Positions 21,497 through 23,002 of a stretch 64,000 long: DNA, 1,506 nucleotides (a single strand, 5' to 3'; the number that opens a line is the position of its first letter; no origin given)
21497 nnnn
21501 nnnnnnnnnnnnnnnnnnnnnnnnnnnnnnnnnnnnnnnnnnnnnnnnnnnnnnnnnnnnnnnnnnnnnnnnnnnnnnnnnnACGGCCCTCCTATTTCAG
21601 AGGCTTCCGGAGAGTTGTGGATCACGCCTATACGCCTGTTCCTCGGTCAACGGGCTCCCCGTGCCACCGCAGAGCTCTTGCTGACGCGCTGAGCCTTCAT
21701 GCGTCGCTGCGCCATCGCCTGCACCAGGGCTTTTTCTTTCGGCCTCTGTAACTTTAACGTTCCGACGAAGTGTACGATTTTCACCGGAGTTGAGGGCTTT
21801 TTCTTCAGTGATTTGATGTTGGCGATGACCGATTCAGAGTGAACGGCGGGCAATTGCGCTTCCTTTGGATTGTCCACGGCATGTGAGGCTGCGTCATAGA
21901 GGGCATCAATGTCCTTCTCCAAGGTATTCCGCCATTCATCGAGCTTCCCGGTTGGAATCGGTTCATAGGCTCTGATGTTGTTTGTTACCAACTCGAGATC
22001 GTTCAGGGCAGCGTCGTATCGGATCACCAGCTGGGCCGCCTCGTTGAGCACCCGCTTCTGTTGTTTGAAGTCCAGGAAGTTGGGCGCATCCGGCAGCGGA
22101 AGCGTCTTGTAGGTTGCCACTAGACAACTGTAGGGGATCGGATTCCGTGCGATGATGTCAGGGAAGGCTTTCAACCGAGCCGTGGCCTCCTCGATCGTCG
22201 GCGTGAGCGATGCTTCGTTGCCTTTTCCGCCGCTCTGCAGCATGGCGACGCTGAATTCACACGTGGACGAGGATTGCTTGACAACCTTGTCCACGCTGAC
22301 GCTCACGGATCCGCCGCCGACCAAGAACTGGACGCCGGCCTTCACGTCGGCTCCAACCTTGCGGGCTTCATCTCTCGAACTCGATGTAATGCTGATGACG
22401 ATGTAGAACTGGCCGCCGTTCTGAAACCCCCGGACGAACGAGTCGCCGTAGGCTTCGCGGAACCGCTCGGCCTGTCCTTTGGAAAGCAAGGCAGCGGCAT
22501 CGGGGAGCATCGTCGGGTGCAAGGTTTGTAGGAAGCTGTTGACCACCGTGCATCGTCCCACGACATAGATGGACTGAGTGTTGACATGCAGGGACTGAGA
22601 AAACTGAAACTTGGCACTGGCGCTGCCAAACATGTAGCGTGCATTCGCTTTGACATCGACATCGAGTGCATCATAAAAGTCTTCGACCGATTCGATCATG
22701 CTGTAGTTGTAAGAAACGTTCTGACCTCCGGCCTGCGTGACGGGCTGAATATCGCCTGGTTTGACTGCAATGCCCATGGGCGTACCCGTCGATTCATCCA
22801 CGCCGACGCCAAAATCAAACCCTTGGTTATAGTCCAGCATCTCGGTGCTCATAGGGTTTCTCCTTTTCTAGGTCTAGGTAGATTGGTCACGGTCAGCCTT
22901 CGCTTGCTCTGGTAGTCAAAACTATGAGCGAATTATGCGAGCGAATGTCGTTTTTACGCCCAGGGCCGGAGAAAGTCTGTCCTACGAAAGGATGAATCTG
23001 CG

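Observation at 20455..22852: Candidate undescribed two-gene system: cytoplasmic MACPF-like pore-former plus a putative Cys-His hydrolase partner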

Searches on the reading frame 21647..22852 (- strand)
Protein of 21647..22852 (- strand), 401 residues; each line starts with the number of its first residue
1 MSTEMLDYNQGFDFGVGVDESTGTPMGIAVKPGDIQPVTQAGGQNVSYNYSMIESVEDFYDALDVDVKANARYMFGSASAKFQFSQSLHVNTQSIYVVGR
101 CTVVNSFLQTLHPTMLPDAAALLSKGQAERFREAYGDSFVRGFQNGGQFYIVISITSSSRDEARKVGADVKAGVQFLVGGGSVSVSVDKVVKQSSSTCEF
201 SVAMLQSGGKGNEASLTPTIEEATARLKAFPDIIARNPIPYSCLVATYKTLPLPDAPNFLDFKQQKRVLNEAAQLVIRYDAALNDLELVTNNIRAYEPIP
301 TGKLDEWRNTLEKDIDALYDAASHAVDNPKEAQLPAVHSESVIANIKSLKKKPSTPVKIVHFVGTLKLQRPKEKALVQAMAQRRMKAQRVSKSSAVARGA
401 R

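Call 3: search_protein_families(library=pfam, proteins=[window:21647-22852:-], max_evalue=1)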
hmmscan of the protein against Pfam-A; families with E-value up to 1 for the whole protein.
window:21647-22852:- (401 aa): 1 family
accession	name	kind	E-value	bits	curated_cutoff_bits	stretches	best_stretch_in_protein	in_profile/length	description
PF05036.18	SPOR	-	0.095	13.5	21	1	128-171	22-65/76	SPOR domain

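Call 4: search_protein_families(library=padloc, proteins=[window:21647-22852:-], max_evalue=1)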
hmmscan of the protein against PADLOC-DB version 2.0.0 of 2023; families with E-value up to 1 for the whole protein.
window:21647-22852:- (401 aa): 0 families

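Call 5: search_protein_families(library=ncbifam, proteins=[window:21647-22852:-], max_evalue=1)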
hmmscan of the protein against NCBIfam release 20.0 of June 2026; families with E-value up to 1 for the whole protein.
window:21647-22852:- (401 aa): 2 families
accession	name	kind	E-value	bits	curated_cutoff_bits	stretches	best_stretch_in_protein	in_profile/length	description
NF012208.0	SDR_dihy_bifunc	exception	0.019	14.5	325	1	270-337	61-130/233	bifunctional dihydropteridine reductase/dihydrofolate reductase TmpR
NF047863.1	VapCLeptosp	equivalog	0.18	12.1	140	1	273-307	95-129/130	type II toxin-antitoxin system tRNA(fMet)-specific endonuclease VapC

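Call 6: search_solved_structures(query=window:21647-22852:-, max_evalue=10, show_alignments=2)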
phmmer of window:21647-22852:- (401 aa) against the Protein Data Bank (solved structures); distinct sequences matched with E-value up to 10: 6.
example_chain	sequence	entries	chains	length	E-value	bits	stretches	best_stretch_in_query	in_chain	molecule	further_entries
9uj0_A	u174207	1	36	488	0.00068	22.5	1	124-212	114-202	Aeg-L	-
6k15_L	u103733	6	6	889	0.034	16.9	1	251-354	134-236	Chromatin structure-remodeling complex subunit RSC2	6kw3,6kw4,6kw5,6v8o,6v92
6cxo_A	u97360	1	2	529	0.077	15.7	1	64-166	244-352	Complement component C9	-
5oup_A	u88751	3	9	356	0.23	14.1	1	131-254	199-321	Perforin-like protein 1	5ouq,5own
9bk6_A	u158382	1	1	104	0.64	12.7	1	305-359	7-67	B10_CYTX binder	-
8jov_G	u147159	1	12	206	0.79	12.4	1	270-312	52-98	gp81 of phage GP4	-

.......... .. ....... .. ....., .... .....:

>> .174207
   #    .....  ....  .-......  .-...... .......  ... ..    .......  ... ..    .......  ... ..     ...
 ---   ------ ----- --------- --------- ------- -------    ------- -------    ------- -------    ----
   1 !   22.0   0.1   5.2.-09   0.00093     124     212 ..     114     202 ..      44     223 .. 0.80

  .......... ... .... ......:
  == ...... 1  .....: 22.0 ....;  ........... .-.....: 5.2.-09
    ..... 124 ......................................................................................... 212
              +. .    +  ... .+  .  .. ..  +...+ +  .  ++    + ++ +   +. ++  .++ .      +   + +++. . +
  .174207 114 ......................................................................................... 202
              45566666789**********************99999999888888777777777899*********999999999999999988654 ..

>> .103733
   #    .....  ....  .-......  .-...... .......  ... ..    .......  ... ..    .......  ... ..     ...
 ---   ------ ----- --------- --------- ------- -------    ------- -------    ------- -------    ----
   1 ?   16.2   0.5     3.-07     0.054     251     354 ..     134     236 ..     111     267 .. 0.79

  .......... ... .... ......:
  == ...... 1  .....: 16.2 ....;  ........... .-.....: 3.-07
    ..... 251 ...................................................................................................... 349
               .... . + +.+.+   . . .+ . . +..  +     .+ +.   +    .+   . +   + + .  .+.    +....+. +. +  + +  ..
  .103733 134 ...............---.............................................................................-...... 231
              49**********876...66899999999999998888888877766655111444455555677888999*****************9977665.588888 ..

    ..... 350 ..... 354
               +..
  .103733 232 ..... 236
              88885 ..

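Call 9: find_homologous_proteins(query=window:21647-22852:-)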
Query window:21647-22852:- (401 aa): 13 proteins with E <= 0.001 among 8000 candidates.
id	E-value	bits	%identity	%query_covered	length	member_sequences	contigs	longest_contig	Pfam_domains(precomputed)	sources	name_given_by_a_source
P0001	1.7e-248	842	95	99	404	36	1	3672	-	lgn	-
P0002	3.1e-234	795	91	99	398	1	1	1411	-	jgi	jgi:hypothetical protein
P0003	1.3e-223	760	88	97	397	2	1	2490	-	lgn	-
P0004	1.6e-216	737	84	99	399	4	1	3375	-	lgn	-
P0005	3.9e-209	713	84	92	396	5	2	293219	-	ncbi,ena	-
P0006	3.8e-208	709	81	99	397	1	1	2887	-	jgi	jgi:hypothetical protein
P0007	1.8e-206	704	82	99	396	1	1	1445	-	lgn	-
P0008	6.8e-201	686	79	99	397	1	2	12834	-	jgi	jgi:hypothetical protein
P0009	9.3e-200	682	78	99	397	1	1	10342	-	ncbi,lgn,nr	ncbi:MAG: hypothetical protein K0S45_3704 [Nitrospira sp.]|nr:hypothetical protein [Nitrospira sp.]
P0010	7.6e-183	626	72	99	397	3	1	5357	-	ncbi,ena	-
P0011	1.2e-134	468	82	64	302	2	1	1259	-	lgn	-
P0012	1.8e-104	368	76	57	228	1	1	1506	-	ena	-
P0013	3.2e-7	48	24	75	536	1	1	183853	-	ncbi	ncbi:hypothetical protein AB0C21_32225 [Spirillospora sp. NPDC049024]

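Call 15: find_encoding_contigs(protein=P0005, flank=10000, max_places=3)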
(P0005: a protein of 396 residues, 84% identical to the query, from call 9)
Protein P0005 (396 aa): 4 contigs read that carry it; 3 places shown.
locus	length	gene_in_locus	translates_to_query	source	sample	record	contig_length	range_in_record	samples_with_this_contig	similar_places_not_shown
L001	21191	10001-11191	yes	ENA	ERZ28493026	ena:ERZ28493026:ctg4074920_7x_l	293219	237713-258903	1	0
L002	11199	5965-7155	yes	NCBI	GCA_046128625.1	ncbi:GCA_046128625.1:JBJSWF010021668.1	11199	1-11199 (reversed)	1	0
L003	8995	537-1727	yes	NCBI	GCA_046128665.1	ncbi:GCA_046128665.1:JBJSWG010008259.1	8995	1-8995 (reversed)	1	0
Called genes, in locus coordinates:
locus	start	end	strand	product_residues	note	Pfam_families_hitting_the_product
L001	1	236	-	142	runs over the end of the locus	-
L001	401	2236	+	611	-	PF00881:Nitroreductase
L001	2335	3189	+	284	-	-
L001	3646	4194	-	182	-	PF04892:VanZ-LLP1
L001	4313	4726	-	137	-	PF00072:Response_reg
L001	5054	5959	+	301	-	-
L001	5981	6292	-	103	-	-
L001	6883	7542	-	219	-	PF07452:CHRD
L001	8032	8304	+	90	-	-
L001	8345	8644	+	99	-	-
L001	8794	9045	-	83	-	-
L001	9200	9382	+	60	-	-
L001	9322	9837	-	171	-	-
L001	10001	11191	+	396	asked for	-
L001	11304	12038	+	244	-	-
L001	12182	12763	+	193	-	-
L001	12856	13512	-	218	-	PF05724:TPMT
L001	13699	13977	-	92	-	-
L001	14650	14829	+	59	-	PF20106:DUF6496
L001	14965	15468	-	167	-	-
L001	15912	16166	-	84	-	-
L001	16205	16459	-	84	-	-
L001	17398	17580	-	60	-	PF06348:DUF1059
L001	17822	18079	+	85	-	-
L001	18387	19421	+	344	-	PF13518:HTH_28, PF13551:HTH_29, PF13565:HTH_32, PF00665:rve (weak), PF13683:rve_3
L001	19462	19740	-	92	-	-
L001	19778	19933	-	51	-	PF11752:DUF3309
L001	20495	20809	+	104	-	PF00589:Phage_integrase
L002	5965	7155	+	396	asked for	-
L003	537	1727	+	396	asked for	-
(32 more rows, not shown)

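Call 16: find_encoding_contigs(protein=P0013, flank=10000, max_places=3)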
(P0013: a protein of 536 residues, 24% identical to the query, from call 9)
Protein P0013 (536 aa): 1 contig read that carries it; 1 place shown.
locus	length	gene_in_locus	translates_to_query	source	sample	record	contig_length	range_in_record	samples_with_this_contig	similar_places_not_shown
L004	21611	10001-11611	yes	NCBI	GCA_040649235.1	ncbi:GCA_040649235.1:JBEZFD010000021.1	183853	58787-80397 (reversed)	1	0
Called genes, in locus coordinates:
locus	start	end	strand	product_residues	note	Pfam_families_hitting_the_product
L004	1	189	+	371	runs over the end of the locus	-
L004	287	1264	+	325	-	PF14257:DUF4349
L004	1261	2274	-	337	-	PF01208:URO-D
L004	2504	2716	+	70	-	-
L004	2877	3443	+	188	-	PF11452:DUF3000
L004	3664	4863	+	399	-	PF01612:DNA_pol_A_exo1, PF00570:HRDC, PF18305:DNA_pol_A_exoN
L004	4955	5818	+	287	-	PF03239:FTR1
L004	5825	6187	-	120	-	-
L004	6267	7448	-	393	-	PF12704:MacB_PCD, PF02687:FtsX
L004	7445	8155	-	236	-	PF00005:ABC_tran, PF13304:AAA_21 (faint)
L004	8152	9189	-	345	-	PF01471:PG_binding_1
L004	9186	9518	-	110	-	-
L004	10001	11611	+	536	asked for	-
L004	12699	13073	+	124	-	-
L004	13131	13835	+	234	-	-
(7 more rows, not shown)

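Call 20: find_encoding_contigs(protein=P0009, flank=10000, max_places=3)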
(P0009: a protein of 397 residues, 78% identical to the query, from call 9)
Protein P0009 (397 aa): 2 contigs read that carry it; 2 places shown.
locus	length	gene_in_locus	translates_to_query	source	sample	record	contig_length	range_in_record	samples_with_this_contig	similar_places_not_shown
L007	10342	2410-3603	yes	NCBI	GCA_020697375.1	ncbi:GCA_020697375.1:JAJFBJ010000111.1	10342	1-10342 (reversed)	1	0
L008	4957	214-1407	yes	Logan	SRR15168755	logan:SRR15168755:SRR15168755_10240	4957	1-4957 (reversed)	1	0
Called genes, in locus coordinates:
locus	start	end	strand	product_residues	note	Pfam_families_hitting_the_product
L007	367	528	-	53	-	-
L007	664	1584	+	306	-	PF01904:DUF72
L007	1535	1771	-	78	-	-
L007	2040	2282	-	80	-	-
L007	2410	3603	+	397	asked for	-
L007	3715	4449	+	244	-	-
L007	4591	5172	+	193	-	-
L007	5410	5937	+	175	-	-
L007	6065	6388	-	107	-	-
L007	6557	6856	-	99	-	-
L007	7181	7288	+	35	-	-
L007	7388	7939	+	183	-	-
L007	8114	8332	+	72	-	-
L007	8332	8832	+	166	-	-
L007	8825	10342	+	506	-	PF09250:Prim-Pol, PF06048:DUF927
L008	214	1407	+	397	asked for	-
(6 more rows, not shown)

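Call 22: search_protein_families(library=pfam, proteins=[L001:11304-12038:+, L001:12182-12763:+, L007:5410-5937:+, L001:9322-9837:-], max_evalue=0.1)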
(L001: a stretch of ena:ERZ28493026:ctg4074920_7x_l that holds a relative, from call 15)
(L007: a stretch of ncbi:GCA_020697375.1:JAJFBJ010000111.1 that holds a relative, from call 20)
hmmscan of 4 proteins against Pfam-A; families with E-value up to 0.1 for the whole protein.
L001:11304-12038:+ (244 aa): 1 family
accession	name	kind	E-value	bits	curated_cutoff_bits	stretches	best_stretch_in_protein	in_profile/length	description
PF00877.26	NLPC_P60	-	0.093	13.2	23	0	143-217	11-81/105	NlpC/P60 family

L001:12182-12763:+ (193 aa): 0 families

L007:5410-5937:+ (175 aa): 0 families

L001:9322-9837:- (171 aa): 0 families

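Call 30: search_protein_representatives(alignment_id=A1)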
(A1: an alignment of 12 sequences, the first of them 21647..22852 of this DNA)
Query: 12 sequences, 400 profile positions. Proteins with E-value up to 0.001 (for the whole library): 2924; up to 1e-10: 1366; up to 1e-30: 249. The best 150 are listed.
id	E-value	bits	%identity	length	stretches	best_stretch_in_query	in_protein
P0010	3.5e-209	711.0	-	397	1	1-400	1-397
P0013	1.2e-153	528.1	-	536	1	1-400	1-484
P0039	1.1e-92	327.3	-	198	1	1-167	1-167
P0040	4.1e-67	243.1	-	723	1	10-330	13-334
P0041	5.0e-67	242.9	-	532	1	8-331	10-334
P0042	6.6e-66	239.2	-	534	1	1-335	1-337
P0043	4.8e-63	229.8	-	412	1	17-327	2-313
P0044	1.6e-62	228.0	-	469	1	18-335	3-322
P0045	3.1e-62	227.1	-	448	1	9-333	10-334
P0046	3.9e-61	223.5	-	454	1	8-329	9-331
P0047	7.7e-61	222.5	-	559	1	9-334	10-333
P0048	1.3e-59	218.5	-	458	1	9-335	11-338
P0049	2.8e-59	217.4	-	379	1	8-328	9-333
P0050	1.1e-57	212.1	-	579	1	5-339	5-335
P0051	9.3e-57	209.1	-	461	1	1-326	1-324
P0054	2.1e-55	204.6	-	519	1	8-336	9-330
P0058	3.8e-54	200.4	-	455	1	3-336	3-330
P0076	7.7e-49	183.0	-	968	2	27-318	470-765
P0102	1.2e-44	169.2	-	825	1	8-337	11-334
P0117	3.9e-43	164.2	-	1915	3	14-330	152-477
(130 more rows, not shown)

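Call 32: predict_structure(alignment_id=A1)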
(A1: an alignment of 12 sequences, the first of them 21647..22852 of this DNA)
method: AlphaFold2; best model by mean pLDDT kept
length: 401 residues; sequences in the alignment: 12
mean_pLDDT: 43.9   pTM: 0.30
mean pLDDT of the five models: 43.9, 38.4, 37.8, 37.4, 31.5
residues with pLDDT >= 90: 6; 70-90: 63; 50-70: 43; < 50: 289
segments of 3 or more residues with pLDDT < 50: 1-53, 62-262, 355-374, 390-401
pLDDT, mean of each block of 10 residues (from residue 1): 22 25 26 24 35 49 34 21 22 29 27 26 30 30 30 39 40 30 24 34 39 33 43 45 42 34 58 71 80 83 89 82 66 80 84 49 31 52 54 43 39
secondary structure, 60 per line:
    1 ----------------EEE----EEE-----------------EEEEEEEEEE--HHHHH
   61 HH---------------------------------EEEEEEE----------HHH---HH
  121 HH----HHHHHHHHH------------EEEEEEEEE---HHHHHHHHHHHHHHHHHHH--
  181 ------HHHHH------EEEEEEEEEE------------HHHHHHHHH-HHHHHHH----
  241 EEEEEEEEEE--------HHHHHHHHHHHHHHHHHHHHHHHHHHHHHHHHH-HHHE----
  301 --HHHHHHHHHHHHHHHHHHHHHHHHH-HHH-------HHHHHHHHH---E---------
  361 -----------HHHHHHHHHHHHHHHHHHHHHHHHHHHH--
elements in order: E17-19 E24-26 E44-53 H56-62 E96-102 H119-122 H127-135 E148-156 H160-178 H187-191 E198-207 H220-228 H230-236 E241-250 H259-291 H303-327 H339-347 H372-399

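Call 33: search_protein_families(library=pfam, alignment_id=A3, max_evalue=0.01)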
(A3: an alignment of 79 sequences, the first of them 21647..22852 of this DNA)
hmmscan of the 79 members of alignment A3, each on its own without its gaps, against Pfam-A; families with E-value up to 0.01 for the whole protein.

A. member 1, window:21647-22852:- (401 aa): 0 families

B. families by the number of members that match (of 79 scanned): 31 families (the first 25 are shown)
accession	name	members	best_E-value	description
PF01823.24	MACPF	14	3.8e-05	MAC/Perforin domain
PF03793.24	PASTA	13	1.8e-11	PASTA domain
PF00030.24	Crystall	5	9.7e-11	Beta/Gamma crystallin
PF12799.13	LRR_4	4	3.7e-22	Leucine Rich repeats (2 copies)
PF13855.12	LRR_8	4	9.3e-09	Leucine rich repeat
PF03995.18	Inhibitor_I36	4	5.2e-07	Peptidase inhibitor family I36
PF08310.17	LGFP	3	4.2e-67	LGFP repeat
PF01419.22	Jacalin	3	6.5e-47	Jacalin-like lectin domain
PF23952.1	LRR_EndoS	3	0.0037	Endo-beta-N-acetylglucosaminidase EndoS LRR domain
PF13516.12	LRR_6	2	0.00017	Leucine Rich repeat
PF15138.11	Syncollin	2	0.00021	Syncollin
PF00560.39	LRR_1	2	0.0009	Leucine Rich Repeat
PF01833.30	TIG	1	8e-43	IPT/TIG domain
PF01344.31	Kelch_1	1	5.6e-42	Kelch motif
PF05270.19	AbfB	1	1.4e-40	Alpha-L-arabinofuranosidase B (ABFB) domain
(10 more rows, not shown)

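Call 34: search_solved_structures(query=A3, max_evalue=0.01, show_alignments=2)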
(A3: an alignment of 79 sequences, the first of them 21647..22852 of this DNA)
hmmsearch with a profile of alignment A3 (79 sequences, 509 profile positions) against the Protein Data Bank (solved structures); distinct sequences matched with E-value up to 0.01: 5.
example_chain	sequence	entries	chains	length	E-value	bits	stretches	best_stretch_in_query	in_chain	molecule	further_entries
9uj0_A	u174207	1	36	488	1.2e-13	53.8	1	35-281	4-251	Aeg-L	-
8b6v_A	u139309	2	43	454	1.3e-07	33.9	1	77-244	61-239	Mpf2Ba1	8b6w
8b6u_A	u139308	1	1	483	2e-07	33.3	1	83-244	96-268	Mpf2Ba1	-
5oup_A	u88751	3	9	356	0.00021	23.3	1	81-284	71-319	Perforin-like protein 1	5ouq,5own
6fbm_A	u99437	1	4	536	0.0011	20.9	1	84-240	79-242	Gram-negative insecticidal protein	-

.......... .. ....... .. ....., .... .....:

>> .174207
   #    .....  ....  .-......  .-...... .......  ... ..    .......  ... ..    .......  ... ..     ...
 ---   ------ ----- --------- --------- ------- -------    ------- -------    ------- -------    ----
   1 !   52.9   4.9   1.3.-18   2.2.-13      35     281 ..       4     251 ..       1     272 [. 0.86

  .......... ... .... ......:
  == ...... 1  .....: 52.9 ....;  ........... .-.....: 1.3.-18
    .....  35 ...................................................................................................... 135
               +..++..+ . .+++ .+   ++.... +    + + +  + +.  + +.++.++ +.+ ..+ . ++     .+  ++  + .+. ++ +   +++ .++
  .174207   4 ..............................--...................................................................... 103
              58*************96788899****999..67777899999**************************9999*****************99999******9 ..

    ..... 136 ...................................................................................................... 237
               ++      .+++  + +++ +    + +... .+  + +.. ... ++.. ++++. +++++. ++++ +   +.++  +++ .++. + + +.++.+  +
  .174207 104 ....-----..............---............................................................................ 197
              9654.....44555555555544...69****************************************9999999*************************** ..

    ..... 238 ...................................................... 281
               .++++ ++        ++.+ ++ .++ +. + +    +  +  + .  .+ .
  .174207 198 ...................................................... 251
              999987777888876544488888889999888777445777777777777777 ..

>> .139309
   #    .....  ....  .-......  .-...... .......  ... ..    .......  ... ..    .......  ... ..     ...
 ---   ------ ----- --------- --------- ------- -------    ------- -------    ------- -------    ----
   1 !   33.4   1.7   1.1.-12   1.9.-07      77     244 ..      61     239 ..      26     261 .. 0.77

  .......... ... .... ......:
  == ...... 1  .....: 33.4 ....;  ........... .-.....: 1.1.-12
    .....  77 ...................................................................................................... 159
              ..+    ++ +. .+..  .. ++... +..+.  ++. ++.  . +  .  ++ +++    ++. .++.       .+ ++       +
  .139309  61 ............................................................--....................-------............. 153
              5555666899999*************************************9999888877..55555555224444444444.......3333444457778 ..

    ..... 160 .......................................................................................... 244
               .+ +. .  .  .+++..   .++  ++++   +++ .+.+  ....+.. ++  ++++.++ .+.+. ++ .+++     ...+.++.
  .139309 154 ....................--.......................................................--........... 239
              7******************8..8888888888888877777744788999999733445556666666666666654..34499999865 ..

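Call 44: find_related_loci(query=window:21647-22852:-, collection=metagenome_contigs, flank=6000)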
Query window:21647-22852:- (401 aa) in metagenome_contigs; peptide patterns used: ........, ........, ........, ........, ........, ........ (x = any residue, [..] = any of these).
125 stretches matched a pattern, but none encodes a relative of the query by tblastn (E <= 1e-3).

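Call 49: search_solved_structures(query=L001:11304-12038:+, max_evalue=10, show_alignments=1)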
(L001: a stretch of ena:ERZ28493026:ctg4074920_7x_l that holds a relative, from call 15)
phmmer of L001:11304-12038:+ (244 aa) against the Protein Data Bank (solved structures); distinct sequences matched with E-value up to 10: 3.
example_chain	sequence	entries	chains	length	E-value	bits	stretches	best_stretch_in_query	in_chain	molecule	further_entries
9biy_A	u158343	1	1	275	1.3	11.5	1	132-210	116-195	Intracellular growth attenuator protein igaA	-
9bj0_A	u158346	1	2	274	1.3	11.5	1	132-210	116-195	Intracellular growth attenuator protein igaA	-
5u47_A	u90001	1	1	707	1.4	11.4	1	111-194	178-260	Penicillin binding protein 2X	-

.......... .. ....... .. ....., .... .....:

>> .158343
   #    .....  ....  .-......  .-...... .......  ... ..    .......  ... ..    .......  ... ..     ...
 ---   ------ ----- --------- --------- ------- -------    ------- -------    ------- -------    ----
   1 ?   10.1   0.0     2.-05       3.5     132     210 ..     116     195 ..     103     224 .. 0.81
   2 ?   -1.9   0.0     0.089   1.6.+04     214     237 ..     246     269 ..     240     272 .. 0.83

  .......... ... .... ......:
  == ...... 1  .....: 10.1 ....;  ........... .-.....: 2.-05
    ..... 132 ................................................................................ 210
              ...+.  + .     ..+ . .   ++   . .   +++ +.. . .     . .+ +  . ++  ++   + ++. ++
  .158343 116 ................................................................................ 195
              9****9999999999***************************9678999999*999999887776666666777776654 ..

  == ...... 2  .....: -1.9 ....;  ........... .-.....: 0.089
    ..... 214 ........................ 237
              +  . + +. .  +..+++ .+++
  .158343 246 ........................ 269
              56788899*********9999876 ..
